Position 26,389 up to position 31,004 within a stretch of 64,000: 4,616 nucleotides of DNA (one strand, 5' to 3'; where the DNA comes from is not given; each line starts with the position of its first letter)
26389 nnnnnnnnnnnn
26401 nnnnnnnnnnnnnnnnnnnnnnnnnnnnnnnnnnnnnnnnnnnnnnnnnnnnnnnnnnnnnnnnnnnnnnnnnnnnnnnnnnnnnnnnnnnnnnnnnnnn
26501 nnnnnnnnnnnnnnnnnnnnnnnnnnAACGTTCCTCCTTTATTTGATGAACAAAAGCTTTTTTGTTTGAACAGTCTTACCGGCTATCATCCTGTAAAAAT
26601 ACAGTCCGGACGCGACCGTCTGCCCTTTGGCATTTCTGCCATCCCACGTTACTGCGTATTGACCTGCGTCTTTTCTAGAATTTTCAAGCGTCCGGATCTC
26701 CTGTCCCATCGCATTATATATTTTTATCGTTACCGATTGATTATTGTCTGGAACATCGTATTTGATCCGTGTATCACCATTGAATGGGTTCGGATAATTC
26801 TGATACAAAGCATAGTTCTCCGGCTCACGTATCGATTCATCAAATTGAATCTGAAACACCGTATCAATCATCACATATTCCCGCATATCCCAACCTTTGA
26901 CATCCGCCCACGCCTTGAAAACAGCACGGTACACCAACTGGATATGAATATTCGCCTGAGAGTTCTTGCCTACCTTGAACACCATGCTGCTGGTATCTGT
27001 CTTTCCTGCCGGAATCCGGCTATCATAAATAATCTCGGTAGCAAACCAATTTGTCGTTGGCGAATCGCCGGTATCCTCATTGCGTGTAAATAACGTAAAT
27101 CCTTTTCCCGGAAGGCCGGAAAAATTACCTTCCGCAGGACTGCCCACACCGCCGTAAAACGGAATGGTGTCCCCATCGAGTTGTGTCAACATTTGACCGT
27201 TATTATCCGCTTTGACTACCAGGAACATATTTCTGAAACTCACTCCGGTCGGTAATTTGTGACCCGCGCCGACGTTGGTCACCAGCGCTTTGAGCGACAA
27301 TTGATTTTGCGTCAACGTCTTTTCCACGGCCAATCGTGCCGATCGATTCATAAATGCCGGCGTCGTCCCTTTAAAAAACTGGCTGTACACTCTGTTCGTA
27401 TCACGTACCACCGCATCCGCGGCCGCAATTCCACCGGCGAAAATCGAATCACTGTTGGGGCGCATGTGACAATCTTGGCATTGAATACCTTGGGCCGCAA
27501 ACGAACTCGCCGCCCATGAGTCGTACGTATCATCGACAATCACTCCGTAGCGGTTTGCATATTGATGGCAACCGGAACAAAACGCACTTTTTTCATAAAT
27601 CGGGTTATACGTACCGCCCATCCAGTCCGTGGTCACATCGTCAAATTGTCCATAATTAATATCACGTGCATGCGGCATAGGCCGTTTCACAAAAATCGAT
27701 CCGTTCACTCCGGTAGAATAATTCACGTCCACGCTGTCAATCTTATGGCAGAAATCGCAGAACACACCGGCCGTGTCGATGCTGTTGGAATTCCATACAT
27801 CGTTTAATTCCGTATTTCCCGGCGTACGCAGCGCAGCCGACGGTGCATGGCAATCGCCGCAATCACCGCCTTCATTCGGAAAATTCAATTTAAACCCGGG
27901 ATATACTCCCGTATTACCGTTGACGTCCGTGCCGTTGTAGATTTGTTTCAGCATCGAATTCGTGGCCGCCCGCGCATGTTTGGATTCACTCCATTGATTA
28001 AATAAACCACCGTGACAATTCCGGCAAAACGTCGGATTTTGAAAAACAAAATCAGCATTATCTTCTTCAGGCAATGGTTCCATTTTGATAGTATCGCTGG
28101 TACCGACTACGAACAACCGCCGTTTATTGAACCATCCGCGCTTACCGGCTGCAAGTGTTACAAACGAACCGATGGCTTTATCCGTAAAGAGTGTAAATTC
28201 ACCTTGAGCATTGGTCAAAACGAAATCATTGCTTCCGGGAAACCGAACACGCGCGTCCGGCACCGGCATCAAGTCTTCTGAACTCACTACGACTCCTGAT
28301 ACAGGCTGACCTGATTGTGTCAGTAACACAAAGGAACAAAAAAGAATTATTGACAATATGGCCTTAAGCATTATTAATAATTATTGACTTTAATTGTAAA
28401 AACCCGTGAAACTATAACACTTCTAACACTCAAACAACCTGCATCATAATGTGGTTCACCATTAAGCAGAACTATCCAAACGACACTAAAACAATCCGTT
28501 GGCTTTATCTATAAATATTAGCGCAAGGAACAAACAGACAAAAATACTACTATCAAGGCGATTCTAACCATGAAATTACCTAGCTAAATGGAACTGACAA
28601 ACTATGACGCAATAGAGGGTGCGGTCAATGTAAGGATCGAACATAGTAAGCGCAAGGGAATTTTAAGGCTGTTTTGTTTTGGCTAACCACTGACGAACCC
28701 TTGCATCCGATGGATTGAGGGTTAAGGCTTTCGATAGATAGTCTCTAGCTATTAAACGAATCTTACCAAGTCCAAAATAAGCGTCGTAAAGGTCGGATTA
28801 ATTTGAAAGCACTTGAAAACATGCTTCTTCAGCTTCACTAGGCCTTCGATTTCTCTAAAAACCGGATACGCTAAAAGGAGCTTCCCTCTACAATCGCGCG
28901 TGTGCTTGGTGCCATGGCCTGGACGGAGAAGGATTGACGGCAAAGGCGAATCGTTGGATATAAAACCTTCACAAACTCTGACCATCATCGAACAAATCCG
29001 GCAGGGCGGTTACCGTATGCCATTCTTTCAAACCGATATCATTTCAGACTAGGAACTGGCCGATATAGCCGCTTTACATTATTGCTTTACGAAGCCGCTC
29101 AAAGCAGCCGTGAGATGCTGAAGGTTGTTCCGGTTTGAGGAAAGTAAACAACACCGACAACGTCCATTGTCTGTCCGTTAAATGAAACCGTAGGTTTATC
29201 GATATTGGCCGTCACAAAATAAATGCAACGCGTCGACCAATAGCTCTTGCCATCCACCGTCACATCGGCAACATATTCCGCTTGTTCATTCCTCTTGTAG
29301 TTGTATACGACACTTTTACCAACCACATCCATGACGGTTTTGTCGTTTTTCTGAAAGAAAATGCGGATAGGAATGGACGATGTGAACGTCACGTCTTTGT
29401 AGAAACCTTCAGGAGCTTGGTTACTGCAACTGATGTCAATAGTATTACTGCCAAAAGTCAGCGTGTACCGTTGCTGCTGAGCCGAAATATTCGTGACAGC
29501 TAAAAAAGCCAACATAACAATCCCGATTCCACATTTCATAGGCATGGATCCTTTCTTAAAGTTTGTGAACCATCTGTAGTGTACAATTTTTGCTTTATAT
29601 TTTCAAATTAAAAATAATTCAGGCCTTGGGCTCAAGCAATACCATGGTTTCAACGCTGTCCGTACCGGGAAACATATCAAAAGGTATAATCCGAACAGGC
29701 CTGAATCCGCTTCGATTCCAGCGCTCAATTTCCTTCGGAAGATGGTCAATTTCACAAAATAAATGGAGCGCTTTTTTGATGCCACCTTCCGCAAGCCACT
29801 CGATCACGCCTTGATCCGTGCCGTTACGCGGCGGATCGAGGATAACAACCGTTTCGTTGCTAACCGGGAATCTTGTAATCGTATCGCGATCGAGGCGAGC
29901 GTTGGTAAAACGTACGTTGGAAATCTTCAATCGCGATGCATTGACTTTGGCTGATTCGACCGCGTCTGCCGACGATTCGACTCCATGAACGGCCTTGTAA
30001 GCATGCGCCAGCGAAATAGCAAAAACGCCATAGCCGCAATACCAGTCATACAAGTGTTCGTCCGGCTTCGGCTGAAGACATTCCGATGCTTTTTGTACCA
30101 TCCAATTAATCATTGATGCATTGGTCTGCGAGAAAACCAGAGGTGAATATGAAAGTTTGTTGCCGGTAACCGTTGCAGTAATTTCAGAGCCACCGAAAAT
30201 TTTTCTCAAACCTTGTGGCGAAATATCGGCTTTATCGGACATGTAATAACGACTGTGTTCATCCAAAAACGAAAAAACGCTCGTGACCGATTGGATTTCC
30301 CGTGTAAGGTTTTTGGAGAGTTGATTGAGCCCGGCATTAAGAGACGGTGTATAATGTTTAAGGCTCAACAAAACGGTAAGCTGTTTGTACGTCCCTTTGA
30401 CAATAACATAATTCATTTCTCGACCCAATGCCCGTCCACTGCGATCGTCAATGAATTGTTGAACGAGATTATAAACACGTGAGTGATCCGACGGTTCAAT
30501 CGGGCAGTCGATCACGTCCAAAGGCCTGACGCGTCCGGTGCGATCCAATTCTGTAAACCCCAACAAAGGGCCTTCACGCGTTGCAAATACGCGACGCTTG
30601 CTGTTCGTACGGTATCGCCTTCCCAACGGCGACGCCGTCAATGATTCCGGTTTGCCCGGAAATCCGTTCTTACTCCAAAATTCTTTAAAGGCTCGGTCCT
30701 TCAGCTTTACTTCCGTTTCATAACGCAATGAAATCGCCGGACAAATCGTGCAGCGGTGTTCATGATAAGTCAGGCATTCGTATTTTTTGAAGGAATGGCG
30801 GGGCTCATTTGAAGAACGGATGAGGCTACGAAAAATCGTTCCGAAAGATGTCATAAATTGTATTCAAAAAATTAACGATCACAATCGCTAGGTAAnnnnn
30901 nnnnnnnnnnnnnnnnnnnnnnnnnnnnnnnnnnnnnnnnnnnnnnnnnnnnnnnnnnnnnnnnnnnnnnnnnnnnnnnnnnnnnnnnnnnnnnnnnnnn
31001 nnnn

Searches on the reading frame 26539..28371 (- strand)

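Call 43: search_protein_families(library=pfam, proteins=[window:26539-28371:-], max_evalue=0.001)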
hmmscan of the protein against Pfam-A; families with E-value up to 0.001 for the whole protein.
window:26539-28371:- (610 aa): 8 families
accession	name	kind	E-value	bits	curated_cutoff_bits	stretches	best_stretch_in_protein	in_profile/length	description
PF13860.13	FlgD_ig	-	4.5e-14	52.6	27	1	531-595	7-73/79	FlgD Ig-like domain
PF18962.6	Por_Secre_tail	-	1.6e-08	35.2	27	1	526-606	2-73/75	Secretion system C-terminal sorting domain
PF13435.11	Cytochrome_C554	-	1.9e-08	35.6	20.8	1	116-209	2-83/84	Cytochrome c554 and c-prime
PF14522.11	Cytochrome_C7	-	5e-07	29.9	24.8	1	113-210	13-67/67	Cytochrome c7 and related cytochrome c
PF14537.11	Cytochrom_c3_2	-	3.9e-06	27.7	25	0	262-304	26-66/79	Cytochrome c3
PF13585.12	CHU_C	-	4e-06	27.3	27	1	542-603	24-78/86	CHU_C Type IX secretion signal domain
PF22113.1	Mtrc-MtrF_II-IV_dom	-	0.00013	21.9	30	0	114-211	29-129/176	Outer membrane cytochrome MtrC/MtrF-like, domains II/IV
PF03264.19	Cytochrom_NNT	-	0.00044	20.5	24.1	0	261-319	35-89/174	NapC/NirT cytochrome c family, N-terminal region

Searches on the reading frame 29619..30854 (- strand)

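Call 42: search_protein_families(library=pfam, proteins=[window:29619-30854:-], max_evalue=0.001)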
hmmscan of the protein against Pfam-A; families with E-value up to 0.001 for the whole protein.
window:29619-30854:- (411 aa): 5 families
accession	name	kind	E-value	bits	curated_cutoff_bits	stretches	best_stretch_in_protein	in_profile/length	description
PF05958.17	tRNA_U5-meth_tr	-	2.1e-16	60.3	23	1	240-408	178-355/357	tRNA (Uracil-5-)-methyltransferase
PF13847.12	Methyltransf_31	-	7.5e-07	29.4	27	1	264-319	3-61/145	Methyltransferase domain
PF05175.20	MTS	-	2.5e-06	27.7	23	1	258-342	25-107/170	Methyltransferase small domain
PF13649.12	Methyltransf_25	-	4.5e-05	24.5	27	1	271-322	4-56/97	Methyltransferase domain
PF03602.21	Cons_hypoth95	-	0.00014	22.1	24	1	264-377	41-163/182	Conserved hypothetical protein 95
